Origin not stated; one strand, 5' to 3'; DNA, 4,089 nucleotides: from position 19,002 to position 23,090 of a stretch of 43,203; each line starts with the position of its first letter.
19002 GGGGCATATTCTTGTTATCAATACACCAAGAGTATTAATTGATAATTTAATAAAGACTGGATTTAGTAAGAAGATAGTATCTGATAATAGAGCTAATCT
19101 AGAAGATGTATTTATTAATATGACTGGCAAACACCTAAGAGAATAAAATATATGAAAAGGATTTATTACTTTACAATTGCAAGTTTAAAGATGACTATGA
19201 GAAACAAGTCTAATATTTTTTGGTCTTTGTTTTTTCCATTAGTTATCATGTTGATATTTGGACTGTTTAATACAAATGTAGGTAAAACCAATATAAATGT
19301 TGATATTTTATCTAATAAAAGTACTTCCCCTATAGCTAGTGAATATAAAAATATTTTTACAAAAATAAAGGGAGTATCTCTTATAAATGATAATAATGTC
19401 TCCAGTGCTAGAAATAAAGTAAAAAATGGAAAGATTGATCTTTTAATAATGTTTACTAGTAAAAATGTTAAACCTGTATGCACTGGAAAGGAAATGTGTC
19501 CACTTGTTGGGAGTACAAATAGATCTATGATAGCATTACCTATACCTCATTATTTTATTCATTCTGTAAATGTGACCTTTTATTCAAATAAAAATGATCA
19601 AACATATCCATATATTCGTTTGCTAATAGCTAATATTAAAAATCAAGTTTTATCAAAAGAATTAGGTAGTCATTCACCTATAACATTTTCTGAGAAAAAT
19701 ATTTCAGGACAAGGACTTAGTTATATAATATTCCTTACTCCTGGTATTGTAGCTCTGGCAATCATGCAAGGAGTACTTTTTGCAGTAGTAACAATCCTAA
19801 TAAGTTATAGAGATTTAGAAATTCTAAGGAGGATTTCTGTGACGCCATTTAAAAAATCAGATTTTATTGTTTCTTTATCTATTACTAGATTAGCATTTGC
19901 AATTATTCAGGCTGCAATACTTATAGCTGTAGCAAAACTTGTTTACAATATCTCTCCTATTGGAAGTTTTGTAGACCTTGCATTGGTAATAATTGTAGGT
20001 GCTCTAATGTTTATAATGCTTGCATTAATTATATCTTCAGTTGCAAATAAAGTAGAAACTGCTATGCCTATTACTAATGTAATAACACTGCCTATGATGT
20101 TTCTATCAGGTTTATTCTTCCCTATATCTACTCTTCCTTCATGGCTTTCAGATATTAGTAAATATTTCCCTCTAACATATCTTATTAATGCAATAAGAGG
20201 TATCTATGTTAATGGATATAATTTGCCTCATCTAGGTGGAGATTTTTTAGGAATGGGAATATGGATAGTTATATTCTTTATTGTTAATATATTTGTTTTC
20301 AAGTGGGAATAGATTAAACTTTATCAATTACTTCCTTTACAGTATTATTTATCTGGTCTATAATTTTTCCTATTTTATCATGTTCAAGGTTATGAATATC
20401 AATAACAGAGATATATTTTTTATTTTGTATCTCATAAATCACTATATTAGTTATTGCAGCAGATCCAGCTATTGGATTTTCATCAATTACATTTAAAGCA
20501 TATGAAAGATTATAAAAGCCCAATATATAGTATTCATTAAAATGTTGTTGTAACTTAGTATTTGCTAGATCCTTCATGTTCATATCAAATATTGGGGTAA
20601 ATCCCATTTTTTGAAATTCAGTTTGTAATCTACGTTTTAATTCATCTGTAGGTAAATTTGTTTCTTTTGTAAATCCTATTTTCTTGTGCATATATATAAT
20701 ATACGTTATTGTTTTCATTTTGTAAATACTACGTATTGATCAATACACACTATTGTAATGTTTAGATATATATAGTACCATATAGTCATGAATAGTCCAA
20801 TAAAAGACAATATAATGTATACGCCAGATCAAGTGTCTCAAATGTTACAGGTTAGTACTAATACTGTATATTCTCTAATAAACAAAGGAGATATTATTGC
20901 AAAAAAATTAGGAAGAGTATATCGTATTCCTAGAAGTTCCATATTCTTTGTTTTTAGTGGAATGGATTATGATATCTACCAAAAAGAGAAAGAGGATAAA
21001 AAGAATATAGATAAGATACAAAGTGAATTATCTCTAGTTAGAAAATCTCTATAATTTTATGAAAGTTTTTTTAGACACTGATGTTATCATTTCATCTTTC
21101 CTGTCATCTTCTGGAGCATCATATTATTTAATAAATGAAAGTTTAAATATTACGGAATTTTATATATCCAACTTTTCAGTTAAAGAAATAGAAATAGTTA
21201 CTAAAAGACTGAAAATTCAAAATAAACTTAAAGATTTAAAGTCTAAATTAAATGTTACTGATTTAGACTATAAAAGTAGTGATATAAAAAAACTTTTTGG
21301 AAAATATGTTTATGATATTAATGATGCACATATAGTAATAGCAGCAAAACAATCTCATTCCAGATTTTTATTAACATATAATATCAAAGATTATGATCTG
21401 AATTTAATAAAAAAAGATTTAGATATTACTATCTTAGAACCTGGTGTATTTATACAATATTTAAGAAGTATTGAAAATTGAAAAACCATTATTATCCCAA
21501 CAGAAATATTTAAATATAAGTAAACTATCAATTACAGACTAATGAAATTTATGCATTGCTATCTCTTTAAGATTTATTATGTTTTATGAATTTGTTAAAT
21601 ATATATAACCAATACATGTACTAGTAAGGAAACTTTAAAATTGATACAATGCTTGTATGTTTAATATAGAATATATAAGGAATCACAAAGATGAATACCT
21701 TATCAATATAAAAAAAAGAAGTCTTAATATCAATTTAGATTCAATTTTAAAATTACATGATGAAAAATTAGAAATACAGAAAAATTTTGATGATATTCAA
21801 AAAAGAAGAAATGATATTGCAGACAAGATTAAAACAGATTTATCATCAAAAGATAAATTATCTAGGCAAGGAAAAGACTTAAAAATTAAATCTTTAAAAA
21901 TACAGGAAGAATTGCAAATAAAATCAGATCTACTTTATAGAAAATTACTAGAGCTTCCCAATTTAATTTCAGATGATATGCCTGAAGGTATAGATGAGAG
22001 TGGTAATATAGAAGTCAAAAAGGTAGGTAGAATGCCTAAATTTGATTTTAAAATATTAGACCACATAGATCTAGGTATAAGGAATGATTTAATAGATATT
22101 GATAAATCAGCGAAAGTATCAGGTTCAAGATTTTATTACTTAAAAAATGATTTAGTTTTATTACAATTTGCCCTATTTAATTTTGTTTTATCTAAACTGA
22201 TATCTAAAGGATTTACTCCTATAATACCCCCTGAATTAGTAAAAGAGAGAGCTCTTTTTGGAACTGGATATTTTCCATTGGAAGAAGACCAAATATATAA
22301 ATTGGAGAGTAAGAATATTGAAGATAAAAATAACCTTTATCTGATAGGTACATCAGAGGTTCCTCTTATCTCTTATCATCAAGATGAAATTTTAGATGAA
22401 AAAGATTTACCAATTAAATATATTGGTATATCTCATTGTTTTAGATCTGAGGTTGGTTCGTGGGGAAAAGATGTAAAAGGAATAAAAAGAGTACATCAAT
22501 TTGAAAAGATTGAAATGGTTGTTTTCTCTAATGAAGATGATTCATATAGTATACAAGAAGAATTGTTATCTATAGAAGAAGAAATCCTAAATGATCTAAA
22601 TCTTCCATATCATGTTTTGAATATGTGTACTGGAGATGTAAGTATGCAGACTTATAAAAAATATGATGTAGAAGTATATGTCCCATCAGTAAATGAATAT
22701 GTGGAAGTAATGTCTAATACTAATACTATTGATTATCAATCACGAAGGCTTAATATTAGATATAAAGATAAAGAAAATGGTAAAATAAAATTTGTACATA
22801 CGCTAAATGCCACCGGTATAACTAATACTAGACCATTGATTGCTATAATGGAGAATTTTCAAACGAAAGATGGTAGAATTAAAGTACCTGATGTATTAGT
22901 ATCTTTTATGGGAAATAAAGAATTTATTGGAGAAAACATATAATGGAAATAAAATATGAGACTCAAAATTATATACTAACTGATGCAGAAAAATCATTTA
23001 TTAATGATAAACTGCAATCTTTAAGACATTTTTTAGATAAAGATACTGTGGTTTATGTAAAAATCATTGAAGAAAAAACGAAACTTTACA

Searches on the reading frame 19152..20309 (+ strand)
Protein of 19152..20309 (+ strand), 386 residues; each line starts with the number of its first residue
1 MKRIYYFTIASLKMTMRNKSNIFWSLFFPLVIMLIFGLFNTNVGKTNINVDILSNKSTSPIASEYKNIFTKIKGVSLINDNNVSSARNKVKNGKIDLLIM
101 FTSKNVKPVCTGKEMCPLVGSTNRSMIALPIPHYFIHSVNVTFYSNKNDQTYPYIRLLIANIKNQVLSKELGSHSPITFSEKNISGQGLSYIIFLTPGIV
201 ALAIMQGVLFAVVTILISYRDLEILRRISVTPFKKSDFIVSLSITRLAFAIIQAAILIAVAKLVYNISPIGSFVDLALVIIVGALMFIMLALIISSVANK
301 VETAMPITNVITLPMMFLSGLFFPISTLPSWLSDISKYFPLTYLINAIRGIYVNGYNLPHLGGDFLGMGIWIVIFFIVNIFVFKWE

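Call 47: search_protein_families(library=pfam, max_evalue=0.00001, proteins=[window:19152-20309:+])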
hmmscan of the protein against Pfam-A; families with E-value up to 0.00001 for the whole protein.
window:19152-20309:+ (386 aa): 2 families
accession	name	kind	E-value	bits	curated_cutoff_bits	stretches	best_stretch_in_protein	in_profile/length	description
PF12698.13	ABC2_membrane_3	-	6.5e-34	118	31.6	1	20-380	2-346/347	ABC-2 family transporter protein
PF01061.29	ABC2_membrane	-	3.1e-28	99.2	26.9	1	191-351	51-209/211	ABC-2 type transporter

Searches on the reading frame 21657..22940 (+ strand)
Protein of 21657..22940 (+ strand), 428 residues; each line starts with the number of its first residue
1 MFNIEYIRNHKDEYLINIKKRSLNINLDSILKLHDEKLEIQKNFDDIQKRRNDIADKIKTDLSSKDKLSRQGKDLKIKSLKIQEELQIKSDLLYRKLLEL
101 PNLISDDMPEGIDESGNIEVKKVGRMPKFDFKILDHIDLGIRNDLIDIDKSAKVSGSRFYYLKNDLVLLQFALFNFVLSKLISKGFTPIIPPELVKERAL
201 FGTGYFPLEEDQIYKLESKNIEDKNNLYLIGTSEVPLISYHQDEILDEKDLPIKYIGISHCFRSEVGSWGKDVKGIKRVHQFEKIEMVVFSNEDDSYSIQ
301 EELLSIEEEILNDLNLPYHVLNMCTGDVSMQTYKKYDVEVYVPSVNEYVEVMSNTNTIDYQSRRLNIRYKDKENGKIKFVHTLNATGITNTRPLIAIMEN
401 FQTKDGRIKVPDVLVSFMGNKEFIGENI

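Call 47: search_protein_families(library=pfam, max_evalue=0.00001, proteins=[window:21657-22940:+])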
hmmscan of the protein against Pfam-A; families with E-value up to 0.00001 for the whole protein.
window:21657-22940:+ (428 aa): 2 families
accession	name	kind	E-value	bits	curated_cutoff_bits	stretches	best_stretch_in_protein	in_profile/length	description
PF00587.30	tRNA-synt_2b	-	2.4e-40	138.9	29.3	1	214-401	1-179/179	tRNA synthetase class II core domain (G, H, P, S and T)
PF02403.27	Seryl_tRNA_N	-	2.7e-10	40.9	28.2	1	1-103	1-107/108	Seryl-tRNA synthetase N-terminal domain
